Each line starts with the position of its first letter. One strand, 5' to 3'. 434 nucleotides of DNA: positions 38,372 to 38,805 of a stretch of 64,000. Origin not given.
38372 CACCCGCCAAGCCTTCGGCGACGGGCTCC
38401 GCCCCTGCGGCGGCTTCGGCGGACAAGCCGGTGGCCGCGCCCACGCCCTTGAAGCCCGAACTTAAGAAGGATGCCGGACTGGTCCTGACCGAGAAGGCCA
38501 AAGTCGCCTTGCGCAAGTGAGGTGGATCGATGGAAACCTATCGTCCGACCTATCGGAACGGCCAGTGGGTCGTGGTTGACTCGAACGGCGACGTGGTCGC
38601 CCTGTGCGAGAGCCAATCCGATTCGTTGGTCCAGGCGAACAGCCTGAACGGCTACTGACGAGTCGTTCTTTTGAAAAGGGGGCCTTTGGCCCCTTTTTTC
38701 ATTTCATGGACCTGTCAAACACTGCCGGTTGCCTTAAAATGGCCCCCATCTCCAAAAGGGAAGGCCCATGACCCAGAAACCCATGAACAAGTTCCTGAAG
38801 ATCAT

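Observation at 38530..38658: Uncalled 42-aa protein co-transcribed with recA where recX usually sits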

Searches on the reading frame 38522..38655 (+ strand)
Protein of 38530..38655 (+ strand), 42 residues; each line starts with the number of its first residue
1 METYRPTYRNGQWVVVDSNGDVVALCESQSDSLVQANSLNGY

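Call 6: search_protein_families(library=pfam, proteins=[window:38530-38655:+], max_evalue=1)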
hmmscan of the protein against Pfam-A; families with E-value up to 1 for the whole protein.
seq(42 aa): 0 families

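Call 9: find_homologous_proteins(query=window:38530-38655:+, max_evalue=10)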
Query seq(42 aa) (42 aa): 1 proteins with E <= 10 among 1 candidates.
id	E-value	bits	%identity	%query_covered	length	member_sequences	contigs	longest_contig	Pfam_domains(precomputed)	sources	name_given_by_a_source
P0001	9.5e-21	88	100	100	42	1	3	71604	-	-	-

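Call 11: find_encoding_contigs(protein=P0001, flank=3000, max_places=6)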
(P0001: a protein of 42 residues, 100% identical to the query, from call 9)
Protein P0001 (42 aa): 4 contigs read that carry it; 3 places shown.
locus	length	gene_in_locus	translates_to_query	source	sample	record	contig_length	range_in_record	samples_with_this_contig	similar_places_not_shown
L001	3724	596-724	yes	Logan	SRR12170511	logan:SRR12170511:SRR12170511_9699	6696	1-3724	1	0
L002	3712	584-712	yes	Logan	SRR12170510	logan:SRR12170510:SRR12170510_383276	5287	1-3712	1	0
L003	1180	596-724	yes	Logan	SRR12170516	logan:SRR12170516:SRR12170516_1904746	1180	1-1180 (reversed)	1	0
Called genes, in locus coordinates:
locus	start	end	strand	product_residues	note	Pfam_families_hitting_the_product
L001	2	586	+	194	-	?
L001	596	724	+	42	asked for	-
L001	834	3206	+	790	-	PF05170:AsmA, PF05359:DUF748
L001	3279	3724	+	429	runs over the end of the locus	PF07690:MFS_1 (weak)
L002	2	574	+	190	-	?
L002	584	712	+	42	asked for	-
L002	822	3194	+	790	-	PF05170:AsmA, PF05359:DUF748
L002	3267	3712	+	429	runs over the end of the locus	PF07690:MFS_1 (weak)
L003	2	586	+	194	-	?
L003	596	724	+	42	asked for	-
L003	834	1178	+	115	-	?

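Call 24: search_protein_representatives(protein=window:38530-38655:+)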
Query: 42 residues. Proteins with E-value up to 0.001 (for the whole library): 38; up to 1e-10: 4; up to 1e-30: 0. The best 38 are listed.
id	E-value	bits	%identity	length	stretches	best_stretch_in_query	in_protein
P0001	3.0e-21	87.9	100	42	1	1-42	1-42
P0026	7.0e-13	62.3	36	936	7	10-30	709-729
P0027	7.5e-13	62.2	41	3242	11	7-31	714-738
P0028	5.3e-11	56.5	43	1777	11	7-28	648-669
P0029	8.4e-10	52.9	45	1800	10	10-26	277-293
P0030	9.4e-10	52.7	64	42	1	1-42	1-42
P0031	1.1e-09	52.6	31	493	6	5-28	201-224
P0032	5.9e-09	50.3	42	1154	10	3-33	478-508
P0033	7.2e-08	47.0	45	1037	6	7-28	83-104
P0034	1.6e-07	45.9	43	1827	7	9-28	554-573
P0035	2.2e-07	45.5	40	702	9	3-38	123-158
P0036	7.1e-07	44.0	43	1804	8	7-26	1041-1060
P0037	8.6e-07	43.7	44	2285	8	9-26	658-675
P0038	1.6e-06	42.9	44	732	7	8-26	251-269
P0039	2.3e-06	42.4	38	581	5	7-30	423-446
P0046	2.5e-05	39.2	36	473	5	3-27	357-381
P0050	5.8e-05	38.1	43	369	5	3-32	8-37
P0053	1.7e-04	36.7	35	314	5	2-26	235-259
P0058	3.7e-04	35.7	34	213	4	8-24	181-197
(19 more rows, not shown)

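Call 27: search_protein_families(library=pfam, proteins=[P0026, P0031, P0050, P0053, P0058, P0046], max_evalue=0.01)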
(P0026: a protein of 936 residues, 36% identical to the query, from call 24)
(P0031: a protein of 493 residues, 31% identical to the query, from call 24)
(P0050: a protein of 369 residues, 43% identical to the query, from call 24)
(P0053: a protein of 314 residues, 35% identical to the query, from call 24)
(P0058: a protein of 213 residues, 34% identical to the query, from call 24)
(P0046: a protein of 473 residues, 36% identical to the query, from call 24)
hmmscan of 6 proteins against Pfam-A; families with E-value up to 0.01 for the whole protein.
P0026 (936 aa): 3 families
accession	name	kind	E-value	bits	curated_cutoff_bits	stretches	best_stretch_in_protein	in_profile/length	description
PF14903.11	WG_beta_rep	-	9.1e-72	237.1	25.6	9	780-813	1-35/35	WG containing repeat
PF22893.2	ULD_2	-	3e-07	31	24.5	0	770-807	42-79/85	Ubiquitin-like domain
PF02519.19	Auxin_inducible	-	0.0017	19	26.3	0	658-686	61-88/95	Auxin responsive protein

P0031 (493 aa): 2 families
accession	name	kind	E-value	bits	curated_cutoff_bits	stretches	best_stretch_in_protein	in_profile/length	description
PF14903.11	WG_beta_rep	-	9.9e-111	361.7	25.6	9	72-106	1-35/35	WG containing repeat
PF20041.5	DUF6443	-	1.4e-06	29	27.8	0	19-69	23-72/137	Domain of unknown function (DUF6443)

P0050 (369 aa): 14 families
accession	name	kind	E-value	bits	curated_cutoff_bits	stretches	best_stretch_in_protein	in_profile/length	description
PF21813.2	DUF6882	-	8.9e-09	35.8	23.9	0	279-329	24-74/142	Family of unknown function (DUF6882)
PF20459.4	DUF6712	-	5.9e-08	33.1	25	0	79-130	56-108/121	Family of unknown function (DUF6712)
PF22551.1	TY-Chap1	-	3.8e-06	27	27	0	146-200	17-70/132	T3SS (YopN, CesT) and YbjN peptide-binding chaperone 1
PF25784.1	BigA_N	-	1.8e-05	25.3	24.5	0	68-100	14-46/80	BigA and YdbA N-terminal beta barrel domain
PF23896.1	DUF7244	-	2.3e-05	24.8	27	0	81-107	26-52/57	Domain of unknown function (DUF7244)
PF06004.18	DUF903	-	4.4e-05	23.8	27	0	79-99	19-39/49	Bacterial protein of unknown function (DUF903)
PF17892.7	Cadherin_5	-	0.00016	21.9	26.5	0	302-327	44-69/98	Cadherin-like domain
PF18655.7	SHIRT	-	0.00022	22.2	22.4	0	65-100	34-69/82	SHIRT domain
PF15300.11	INT_SG_DDX_CT_C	-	0.0005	20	27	0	26-47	9-30/63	INTS6/SAGE1/DDX26B/CT45 C-terminus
PF13715.12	CarbopepD_reg_2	-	0.001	19.5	32.2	0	62-103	11-54/88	CarboxypepD_reg-like domain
PF11548.13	Receptor_IA-2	-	0.0014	19.1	29.7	0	213-230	33-50/89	Protein-tyrosine phosphatase receptor IA-2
PF05323.17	Pox_A21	-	0.0029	18.6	25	0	194-238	19-63/111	Poxvirus A21 Protein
PF10428.14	SOG2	-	0.0066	16.4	26.9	0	261-295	97-131/475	RAM signalling pathway protein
PF12454.13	Ecm33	-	0.0076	16.8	23.2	0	29-38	28-37/40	GPI-anchored cell wall organization protein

P0053 (314 aa): 1 family
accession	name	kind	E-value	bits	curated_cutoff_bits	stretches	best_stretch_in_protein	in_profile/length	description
PF14903.11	WG_beta_rep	-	6.6e-58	192.8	25.6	6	174-208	1-35/35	WG containing repeat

P0058 (213 aa): 3 families
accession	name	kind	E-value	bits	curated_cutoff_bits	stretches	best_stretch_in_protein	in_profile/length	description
PF14903.11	WG_beta_rep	-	1.8e-60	201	25.6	4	152-186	1-35/35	WG containing repeat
PF12098.13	DUF3574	-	0.0039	17.5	25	0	172-194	33-53/103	Protein of unknown function (DUF3574)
PF03799.20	FtsQ_DivIB_C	-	0.0046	18.2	21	0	144-164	1-21/114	Cell division protein FtsQ/DivIB, C-terminal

P0046 (473 aa): 2 families
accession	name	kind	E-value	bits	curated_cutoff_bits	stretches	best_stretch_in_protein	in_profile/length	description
PF15892.11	BNR_4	-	5.6e-06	26.4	27.3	0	55-92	228-266/272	BNR repeat-containing family member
PF18413.7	Neuraminidase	-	6.3e-06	26.4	25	0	407-430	107-130/171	Neuraminidase-like domain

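Call 30: find_encoding_contigs(protein=P0030, flank=4000, max_places=6)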
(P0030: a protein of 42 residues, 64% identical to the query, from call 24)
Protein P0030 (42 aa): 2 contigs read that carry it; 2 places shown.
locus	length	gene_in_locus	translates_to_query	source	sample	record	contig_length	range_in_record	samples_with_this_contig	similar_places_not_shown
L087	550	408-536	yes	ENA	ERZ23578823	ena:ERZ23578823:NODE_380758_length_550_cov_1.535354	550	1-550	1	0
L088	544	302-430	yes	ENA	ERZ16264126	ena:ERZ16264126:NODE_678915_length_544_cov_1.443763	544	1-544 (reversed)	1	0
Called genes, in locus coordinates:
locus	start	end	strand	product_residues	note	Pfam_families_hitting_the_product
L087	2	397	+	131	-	?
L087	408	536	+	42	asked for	-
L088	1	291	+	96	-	?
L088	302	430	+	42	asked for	-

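Call 32: find_related_loci(query=A2, collection=metagenome_contigs, flank=3000)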
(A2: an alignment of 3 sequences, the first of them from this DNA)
Query A2 (42 aa) in metagenome_contigs; peptide patterns used: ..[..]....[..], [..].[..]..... (x = any residue, [..] = any of these).
308 stretches matched a pattern, but none encodes a relative of the query by tblastn (E <= 1e-3).

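Call 38: search_solved_structures(query=A2, max_evalue=10, show_alignments=3)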
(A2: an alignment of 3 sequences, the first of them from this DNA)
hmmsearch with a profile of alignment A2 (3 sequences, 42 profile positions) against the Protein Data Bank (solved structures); distinct sequences matched with E-value up to 10: 8.
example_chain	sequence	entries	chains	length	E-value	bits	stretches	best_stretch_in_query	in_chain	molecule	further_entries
13bv_C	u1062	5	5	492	0.48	13.4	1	2-21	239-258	Beclin 1-associated autophagy-related key regulator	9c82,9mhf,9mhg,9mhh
2nd4_A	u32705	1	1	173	0.53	13.3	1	10-28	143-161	Amylase-binding protein AbpA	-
1vdg_A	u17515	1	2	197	0.74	12.8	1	15-30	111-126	Leukocyte immunoglobulin-like receptor subfamily B member 1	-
5knm_D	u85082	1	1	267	1.1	12.2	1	15-30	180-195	Leukocyte immunoglobulin-like receptor subfamily B member 1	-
6zdx_B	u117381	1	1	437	1.3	12.1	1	15-30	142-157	Leukocyte immunoglobulin-like receptor subfamily B member 1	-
7al8_X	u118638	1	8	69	1.5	11.9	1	12-24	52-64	Trypsin/subtilisin inhibitor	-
7qrw_A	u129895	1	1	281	4.8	10.3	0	14-23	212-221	Isoform 4 of Tripartite motif-containing protein 3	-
3lwt_X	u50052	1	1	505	6.1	9.9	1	15-39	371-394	Phosphoinositide phosphatase SAC1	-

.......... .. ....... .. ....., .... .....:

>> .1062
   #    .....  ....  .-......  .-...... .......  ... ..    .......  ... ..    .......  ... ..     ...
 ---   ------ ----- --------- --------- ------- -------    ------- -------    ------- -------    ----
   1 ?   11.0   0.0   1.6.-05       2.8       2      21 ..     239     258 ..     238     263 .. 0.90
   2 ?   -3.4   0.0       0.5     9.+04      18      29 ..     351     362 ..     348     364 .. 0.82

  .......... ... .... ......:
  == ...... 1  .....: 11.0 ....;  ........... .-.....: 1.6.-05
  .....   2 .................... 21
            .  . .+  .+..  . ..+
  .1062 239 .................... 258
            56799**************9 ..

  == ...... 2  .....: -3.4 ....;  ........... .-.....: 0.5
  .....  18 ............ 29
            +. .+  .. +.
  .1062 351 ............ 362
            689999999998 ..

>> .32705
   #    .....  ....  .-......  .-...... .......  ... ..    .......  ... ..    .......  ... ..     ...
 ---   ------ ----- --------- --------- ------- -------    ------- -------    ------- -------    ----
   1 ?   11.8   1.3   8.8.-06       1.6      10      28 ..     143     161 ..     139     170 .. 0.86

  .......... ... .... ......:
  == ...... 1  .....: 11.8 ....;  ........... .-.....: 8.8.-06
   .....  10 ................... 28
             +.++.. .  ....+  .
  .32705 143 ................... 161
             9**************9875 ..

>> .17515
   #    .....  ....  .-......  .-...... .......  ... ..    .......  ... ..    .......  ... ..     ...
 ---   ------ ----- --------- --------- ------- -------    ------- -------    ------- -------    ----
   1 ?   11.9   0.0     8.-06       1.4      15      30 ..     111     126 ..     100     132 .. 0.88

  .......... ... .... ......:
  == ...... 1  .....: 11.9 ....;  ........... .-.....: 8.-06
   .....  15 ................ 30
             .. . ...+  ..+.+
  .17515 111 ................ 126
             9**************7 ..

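Call 39: search_protein_families(library=ncbifam, proteins=[window:38530-38655:+], max_evalue=10)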
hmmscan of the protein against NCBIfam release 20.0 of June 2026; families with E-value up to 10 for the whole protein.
seq(42 aa): 0 families

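Call 45: predict_structure(alignment_id=A3)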
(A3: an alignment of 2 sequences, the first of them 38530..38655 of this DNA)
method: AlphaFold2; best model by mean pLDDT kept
length: 42 residues; sequences in the alignment: 2
mean_pLDDT: 95.6   pTM: 0.72
mean pLDDT of the five models: 95.6, 95.6, 95.3, 94.5, 68.1
residues with pLDDT >= 90: 39; 70-90: 3; 50-70: 0; < 50: 0
segments of 3 or more residues with pLDDT < 50: none
pLDDT, mean of each block of 10 residues (from residue 1): 93 97 97 97 88
secondary structure, 60 per line:
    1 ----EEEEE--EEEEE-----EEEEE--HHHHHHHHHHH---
elements in order: E5-9 E12-16 E22-26 H29-39

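Call 51: fold_search(model_id=the predicted structure, library=pdb)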
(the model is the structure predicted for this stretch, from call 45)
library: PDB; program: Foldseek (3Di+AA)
matches with E <= 10: 645; with E <= 0.001: 0
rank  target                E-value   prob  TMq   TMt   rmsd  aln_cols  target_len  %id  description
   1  8i0w_2                9.2e-01  0.09  0.29  0.09  17.5        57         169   16  The cryo-EM structure of human C complex (released 2024-07-31)
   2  5why_B                1.2e+00  0.21  0.41  0.07   4.0        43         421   21  Structural Insights into Thioether Bond Formation in the Biosynthesis of Sactipeptides (released 2017-07-26)
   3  4qlp_A                1.3e+00  0.23  0.43  0.15   4.4        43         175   23  Atomic structure of tuberculosis necrotizing toxin (TNT) complexed with its immunity factor IFT (released 2015-07-22)
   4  9n4y_h                1.3e+00  0.15  0.32  0.05   3.1        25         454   16  CryoEM structure of a filamentous soluble pyridine nucleotide transhydrogenase (released 2025-07-16)
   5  1nr4_B                1.3e+00  0.14  0.34  0.27   4.9        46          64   15  High resolution crystal structures of thymus and activation-regulated chemokine (released 2003-08-05)
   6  7a8z_B                1.3e+00  0.14  0.36  0.05   5.6        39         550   26  Cryo-EM structure of T275P KatG from M. tuberculosis (released 2021-01-27)
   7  8v49_C                1.3e+00  0.07  0.24  0.06   6.0        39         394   18  CryoEM structure of AriA (E393Q) sensory subunit (released 2024-06-26)
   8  4tvd                  1.3e+00  0.44  0.43  0.02   1.1        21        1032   19  N-terminally truncated dextransucrase DSR-E from Leuconostoc mesenteroides NRRL B-1299 in complex with D-glucose (released 2015-08-05)
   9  6um8_B                1.3e+00  0.33  0.49  0.20   3.8        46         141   15  HIV Integrase in complex with Compound-14 (released 2020-03-04)
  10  9n4y_k                1.3e+00  0.14  0.32  0.05   3.1        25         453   16  CryoEM structure of a filamentous soluble pyridine nucleotide transhydrogenase (released 2025-07-16)
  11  4pa1                  1.4e+00  0.25  0.49  0.19   4.6        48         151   19  Crystal Structure of Catalytic Core domain of FIV Integrase (released 2014-09-17)
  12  8iue_V                1.4e+00  0.14  0.43  0.06  11.6        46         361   20  RNA polymerase III pre-initiation complex melting complex 1 (released 2023-05-24)
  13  8cbr_D                1.5e+00  0.28  0.48  0.20   3.8        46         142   15  HIV-1 Integrase Catalytic Core Domain and C-Terminal Domain in Complex with Allosteric Integrase Inhibitor BDM-2 (released 2023-06-07)
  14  3o0h_B                1.5e+00  0.16  0.35  0.05   2.6        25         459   20  Crystal structure of glutathione reductase from Bartonella henselae (released 2010-08-18)
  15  8v49_B                1.5e+00  0.07  0.24  0.06   5.9        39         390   18  CryoEM structure of AriA (E393Q) sensory subunit (released 2024-06-26)
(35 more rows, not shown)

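Call 57: fold_search(model_id=the predicted structure, library=viral)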
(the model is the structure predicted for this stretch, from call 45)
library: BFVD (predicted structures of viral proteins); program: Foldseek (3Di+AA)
matches with E <= 10: 1225; with E <= 0.001: 0
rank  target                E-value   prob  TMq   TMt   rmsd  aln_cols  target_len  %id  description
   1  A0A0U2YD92            9.9e-02  0.84  0.41  0.29   3.4        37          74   30  Uncharacterized protein [Proteus phage PM 93]
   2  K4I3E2                1.1e-01  1.00  0.76  0.29   1.4        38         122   32  Uncharacterized protein [Salmonella phage SSE121]
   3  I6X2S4                1.2e-01  1.00  0.78  0.58   1.2        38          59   18  Uncharacterized protein [Vibrio phage phi-pp2]
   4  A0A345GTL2            2.0e-01  0.93  0.61  0.49   2.9        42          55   17  Uncharacterized protein [Streptomyces phage Annadreamy]
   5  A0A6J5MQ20            2.1e-01  1.00  0.77  0.20   1.9        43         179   16  Uncharacterized protein [uncultured Caudovirales phage]
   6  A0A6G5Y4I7            2.1e-01  0.90  0.50  0.33   2.6        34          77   26  (no name in the UniProt tables at hand)
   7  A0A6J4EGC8            2.3e-01  0.97  0.71  0.51   3.0        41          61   22  (no name in the UniProt tables at hand)
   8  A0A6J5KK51            2.4e-01  0.99  0.70  0.28   2.3        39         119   20  Uncharacterized protein [uncultured Caudovirales phage]
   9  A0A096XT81            2.7e-01  0.84  0.52  0.22   3.7        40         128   20  Uncharacterized protein [Enterococcus phage ECP3]
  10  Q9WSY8                2.7e-01  0.33  0.39  0.13   6.6        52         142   19  Polyprotein (Fragment) [Human endogenous retrovirus W]
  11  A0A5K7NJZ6            3.1e-01  0.96  0.67  0.25   2.4        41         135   12  (no name in the UniProt tables at hand)
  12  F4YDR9                3.3e-01  0.99  0.80  0.39   3.2        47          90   19  Uncharacterized protein [Pseudomonas phage JG004]
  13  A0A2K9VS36            3.3e-01  0.60  0.48  0.35  10.0        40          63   22  Uncharacterized protein [Mythimna unipuncta nucleopolyhedrovirus]
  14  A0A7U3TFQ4            3.5e-01  1.00  0.79  0.31   1.1        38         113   24  (no name in the UniProt tables at hand)
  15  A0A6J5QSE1            3.5e-01  0.92  0.62  0.35   2.4        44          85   20  Uncharacterized protein [uncultured Caudovirales phage]
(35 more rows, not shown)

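Call 67: predict_structure(protein=window:38522-38644:+)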
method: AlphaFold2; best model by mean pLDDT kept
length: 41 residues; sequences in the alignment: 1
mean_pLDDT: 59.5   pTM: 0.29
mean pLDDT of the five models: 59.5, 57.2, 53.0, 49.9, 49.5
residues with pLDDT >= 90: 0; 70-90: 8; 50-70: 22; < 50: 11
segments of 3 or more residues with pLDDT < 50: 32-41
pLDDT, mean of each block of 10 residues (from residue 1): 69 58 67 46 42
secondary structure, 60 per line:
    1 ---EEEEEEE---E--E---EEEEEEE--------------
elements in order: E4-10 E21-27

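Call 71: search_protein_families(library=phrogs, proteins=[window:38530-38655:+], max_evalue=10)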
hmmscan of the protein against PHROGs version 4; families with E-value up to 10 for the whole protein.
seq(42 aa): 2 families
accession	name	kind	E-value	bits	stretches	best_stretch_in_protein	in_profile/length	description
phrog_9134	-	unknown function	0.2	12.7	1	12-25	31-44/68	-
phrog_30128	-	unknown function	0.38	11.8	0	7-16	3-12/61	-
